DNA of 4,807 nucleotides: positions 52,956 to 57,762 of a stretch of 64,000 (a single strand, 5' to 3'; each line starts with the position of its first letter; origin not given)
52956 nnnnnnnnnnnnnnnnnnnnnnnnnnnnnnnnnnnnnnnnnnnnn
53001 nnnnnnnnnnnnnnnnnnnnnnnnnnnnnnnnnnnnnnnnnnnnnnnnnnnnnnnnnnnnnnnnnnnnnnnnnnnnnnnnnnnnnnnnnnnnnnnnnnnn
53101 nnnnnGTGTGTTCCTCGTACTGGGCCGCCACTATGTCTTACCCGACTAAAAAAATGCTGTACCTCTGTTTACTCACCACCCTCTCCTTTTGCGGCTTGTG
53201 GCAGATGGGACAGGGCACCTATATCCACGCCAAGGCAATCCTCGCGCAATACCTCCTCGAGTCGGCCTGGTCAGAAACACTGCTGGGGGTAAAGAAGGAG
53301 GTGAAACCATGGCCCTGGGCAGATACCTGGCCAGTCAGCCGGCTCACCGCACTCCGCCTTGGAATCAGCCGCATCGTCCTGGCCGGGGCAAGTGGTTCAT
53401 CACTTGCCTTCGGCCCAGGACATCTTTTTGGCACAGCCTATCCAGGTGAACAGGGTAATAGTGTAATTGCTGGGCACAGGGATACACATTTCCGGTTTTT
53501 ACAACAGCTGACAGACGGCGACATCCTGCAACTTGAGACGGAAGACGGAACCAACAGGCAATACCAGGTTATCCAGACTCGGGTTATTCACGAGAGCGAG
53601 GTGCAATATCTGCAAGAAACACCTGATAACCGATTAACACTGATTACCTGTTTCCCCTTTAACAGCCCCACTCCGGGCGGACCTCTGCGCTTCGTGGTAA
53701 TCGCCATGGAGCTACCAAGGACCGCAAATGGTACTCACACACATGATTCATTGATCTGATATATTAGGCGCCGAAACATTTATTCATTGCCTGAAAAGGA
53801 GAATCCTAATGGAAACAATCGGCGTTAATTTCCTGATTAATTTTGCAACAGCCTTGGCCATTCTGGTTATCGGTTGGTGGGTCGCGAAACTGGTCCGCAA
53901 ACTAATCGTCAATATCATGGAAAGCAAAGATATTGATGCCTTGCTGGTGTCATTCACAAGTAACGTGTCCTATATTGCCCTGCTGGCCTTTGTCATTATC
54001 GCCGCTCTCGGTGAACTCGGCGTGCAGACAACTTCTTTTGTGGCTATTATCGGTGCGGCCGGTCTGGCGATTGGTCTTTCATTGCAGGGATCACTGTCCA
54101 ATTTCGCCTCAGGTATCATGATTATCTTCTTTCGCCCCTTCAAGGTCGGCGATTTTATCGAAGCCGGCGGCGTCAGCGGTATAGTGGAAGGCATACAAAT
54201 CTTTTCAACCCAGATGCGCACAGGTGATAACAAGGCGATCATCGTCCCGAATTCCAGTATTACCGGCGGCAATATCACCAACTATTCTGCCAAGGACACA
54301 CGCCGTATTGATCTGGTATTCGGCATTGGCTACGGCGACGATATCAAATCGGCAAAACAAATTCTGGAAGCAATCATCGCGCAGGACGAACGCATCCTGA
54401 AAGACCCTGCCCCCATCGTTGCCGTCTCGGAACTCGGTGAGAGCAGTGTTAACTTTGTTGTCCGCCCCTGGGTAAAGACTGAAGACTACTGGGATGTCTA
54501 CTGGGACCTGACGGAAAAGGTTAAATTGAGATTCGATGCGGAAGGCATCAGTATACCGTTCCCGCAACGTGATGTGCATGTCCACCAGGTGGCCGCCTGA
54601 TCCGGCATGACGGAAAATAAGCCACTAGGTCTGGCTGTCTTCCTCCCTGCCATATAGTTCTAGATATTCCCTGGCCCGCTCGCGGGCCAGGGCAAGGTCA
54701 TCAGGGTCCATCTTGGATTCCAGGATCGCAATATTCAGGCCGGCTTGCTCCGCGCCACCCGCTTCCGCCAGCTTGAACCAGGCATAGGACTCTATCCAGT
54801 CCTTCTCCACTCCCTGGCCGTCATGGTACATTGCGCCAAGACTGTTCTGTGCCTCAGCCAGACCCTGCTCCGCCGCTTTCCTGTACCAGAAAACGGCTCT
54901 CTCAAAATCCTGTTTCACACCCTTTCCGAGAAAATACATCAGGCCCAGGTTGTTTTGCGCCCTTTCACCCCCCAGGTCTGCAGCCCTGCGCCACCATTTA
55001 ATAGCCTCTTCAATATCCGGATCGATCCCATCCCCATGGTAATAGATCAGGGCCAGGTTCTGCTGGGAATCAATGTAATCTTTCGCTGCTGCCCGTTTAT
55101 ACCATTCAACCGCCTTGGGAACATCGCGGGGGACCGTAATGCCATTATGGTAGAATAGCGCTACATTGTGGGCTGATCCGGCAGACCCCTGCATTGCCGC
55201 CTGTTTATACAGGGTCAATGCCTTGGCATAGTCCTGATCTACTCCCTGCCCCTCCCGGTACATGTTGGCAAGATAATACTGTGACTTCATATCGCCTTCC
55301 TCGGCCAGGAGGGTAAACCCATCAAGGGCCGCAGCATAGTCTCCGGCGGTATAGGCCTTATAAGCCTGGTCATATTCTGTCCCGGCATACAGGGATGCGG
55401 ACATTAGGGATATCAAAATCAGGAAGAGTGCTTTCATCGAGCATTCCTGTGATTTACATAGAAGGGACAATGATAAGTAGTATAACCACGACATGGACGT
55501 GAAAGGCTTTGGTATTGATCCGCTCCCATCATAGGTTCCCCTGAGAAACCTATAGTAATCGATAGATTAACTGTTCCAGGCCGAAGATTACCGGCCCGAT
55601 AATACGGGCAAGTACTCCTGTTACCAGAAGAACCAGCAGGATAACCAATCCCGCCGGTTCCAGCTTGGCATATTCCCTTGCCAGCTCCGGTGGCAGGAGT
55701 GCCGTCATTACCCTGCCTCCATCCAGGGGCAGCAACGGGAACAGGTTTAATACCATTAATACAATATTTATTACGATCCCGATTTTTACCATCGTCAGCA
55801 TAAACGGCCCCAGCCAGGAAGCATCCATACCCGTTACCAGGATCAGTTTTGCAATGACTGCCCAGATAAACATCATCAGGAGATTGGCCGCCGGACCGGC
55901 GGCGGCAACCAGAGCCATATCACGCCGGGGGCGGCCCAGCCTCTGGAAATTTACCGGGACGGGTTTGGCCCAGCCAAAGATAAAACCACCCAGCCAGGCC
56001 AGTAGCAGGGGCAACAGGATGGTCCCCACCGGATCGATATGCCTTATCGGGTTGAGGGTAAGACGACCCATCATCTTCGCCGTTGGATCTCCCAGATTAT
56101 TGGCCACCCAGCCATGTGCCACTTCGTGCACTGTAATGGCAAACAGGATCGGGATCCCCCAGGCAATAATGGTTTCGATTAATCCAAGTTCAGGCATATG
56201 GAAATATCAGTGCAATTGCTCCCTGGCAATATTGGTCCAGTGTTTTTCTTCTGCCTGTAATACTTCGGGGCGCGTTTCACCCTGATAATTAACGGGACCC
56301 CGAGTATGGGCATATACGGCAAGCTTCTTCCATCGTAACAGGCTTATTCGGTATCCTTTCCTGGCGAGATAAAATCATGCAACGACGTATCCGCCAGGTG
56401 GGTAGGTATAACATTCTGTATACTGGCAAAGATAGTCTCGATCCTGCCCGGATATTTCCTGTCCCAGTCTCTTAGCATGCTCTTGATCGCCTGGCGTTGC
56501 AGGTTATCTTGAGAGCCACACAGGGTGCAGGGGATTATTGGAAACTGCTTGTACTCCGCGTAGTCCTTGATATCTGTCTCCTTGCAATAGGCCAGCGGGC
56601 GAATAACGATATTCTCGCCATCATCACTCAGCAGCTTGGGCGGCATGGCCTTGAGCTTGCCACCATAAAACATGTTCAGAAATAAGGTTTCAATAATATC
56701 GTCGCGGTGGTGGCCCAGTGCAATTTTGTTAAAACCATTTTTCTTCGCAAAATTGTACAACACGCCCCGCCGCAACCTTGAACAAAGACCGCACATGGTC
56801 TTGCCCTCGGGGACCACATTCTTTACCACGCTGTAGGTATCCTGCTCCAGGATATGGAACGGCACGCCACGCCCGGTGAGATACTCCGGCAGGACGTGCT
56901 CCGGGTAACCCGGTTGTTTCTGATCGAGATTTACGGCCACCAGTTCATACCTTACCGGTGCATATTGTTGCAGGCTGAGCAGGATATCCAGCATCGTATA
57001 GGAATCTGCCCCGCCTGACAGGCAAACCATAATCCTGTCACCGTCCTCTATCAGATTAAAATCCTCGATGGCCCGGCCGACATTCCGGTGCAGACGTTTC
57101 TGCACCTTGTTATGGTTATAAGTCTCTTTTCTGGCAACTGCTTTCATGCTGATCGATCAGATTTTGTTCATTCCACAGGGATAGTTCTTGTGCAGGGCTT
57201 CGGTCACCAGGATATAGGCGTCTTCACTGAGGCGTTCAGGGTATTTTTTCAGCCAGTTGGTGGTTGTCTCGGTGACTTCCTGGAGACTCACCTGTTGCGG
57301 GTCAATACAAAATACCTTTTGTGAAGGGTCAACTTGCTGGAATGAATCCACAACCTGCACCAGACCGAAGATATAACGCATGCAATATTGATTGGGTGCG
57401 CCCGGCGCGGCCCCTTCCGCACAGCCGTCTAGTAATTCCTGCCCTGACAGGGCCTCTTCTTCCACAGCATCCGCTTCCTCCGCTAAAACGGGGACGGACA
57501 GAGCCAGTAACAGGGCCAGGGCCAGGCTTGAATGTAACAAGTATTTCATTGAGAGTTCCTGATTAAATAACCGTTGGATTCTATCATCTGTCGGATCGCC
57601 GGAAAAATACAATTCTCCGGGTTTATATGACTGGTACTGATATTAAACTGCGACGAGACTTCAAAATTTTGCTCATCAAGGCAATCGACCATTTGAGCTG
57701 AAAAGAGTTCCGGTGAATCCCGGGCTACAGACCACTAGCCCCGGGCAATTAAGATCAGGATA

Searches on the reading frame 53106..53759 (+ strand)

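Call 29: search_protein_families(library=pfam, proteins=[window:53106-53759:+], max_evalue=0.00001)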
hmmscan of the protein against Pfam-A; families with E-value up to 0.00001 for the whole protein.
window:53106-53759:+ (217 aa): 1 family
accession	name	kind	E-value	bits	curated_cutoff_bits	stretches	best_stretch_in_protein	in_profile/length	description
PF04203.18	Sortase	-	3.6e-27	95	26.6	1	84-201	5-123/125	Sortase domain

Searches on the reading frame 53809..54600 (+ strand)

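Call 30: search_protein_families(library=pfam, proteins=[window:53809-54600:+], max_evalue=0.00001)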
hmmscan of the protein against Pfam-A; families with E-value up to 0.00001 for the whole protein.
window:53809-54600:+ (263 aa): 4 families
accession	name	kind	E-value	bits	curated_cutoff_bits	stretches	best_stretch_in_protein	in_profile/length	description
PF00924.24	MS_channel_2nd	-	8.4e-25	87.1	20.2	1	95-160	2-67/68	Mechanosensitive ion channel, beta-domain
PF21082.3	MS_channel_3rd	-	2.7e-18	66.6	21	1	167-249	1-88/88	Mechanosensitive ion channel MscS, C-terminal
PF05552.17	MS_channel_1st_1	-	3.8e-11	43.1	22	1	6-44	11-49/50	Mechanosensitive ion channel, conserved TM helix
PF21088.3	MS_channel_1st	-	3.4e-06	27.4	23.1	1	52-93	1-42/42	Mechanosensitive ion channel, transmembrane helices 2/3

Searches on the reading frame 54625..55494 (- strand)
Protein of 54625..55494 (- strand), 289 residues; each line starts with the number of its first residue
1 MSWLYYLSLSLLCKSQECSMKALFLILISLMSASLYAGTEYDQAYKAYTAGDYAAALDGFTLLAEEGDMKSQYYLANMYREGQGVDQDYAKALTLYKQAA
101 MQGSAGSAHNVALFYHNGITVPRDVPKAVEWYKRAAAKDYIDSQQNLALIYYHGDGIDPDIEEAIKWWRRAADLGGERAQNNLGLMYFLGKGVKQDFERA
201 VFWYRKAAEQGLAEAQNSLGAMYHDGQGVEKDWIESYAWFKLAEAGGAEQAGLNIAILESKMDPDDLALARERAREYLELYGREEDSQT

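Call 30: search_protein_families(library=pfam, proteins=[window:54625-55494:-], max_evalue=0.00001)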
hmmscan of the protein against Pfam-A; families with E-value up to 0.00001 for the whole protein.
window:54625-55494:- (289 aa): 1 family
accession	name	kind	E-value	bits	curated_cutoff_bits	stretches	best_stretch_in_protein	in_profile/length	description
PF08238.18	Sel1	-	9e-50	165.8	30.7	4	178-211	2-35/36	Sel1 repeat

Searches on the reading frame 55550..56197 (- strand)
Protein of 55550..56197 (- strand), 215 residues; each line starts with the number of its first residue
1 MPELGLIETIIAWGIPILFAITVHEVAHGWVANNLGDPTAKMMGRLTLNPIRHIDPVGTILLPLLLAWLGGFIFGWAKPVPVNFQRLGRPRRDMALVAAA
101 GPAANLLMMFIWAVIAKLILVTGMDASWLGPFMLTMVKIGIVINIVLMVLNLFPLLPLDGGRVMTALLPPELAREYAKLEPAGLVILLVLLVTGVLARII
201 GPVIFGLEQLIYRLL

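Call 30: search_protein_families(library=pfam, proteins=[window:55550-56197:-], max_evalue=0.00001)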
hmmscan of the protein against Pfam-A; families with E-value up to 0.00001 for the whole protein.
window:55550-56197:- (215 aa): 1 family
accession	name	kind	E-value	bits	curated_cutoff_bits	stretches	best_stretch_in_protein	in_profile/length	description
PF02163.28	Peptidase_M50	-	1.1e-12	48.2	27.2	1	134-169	160-195/221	Peptidase family M50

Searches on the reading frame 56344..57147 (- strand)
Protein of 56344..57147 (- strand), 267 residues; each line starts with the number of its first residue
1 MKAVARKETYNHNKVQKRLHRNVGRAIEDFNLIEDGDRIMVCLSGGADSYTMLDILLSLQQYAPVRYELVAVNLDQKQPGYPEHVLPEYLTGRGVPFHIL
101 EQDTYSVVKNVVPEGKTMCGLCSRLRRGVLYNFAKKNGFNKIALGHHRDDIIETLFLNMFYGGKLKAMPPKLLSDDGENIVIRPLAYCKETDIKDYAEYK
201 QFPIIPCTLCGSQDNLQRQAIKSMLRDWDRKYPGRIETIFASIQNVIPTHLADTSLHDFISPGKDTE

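Call 30: search_protein_families(library=pfam, proteins=[window:56344-57147:-], max_evalue=0.00001)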
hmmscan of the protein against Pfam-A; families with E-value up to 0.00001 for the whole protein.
window:56344-57147:- (267 aa): 1 family
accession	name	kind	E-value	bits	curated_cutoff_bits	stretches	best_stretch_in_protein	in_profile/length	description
PF01171.26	ATP_bind_3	-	3.9e-15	56.5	27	1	39-202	2-161/182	PP-loop family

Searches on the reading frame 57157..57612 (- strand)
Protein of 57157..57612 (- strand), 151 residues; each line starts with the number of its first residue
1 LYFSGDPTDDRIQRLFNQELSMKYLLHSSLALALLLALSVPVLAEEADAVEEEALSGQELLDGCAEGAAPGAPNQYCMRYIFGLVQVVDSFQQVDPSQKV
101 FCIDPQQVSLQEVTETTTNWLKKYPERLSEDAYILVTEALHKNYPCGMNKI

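Call 30: search_protein_families(library=pfam, proteins=[window:57157-57612:-], max_evalue=0.00001)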
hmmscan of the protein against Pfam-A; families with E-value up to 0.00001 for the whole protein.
window:57157-57612:- (151 aa): 1 family
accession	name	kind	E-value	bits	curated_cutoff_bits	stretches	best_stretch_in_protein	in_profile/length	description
PF18602.6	Rap1a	-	7.6e-16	58.8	27.7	1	56-146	1-90/90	Rap1a immunity proteins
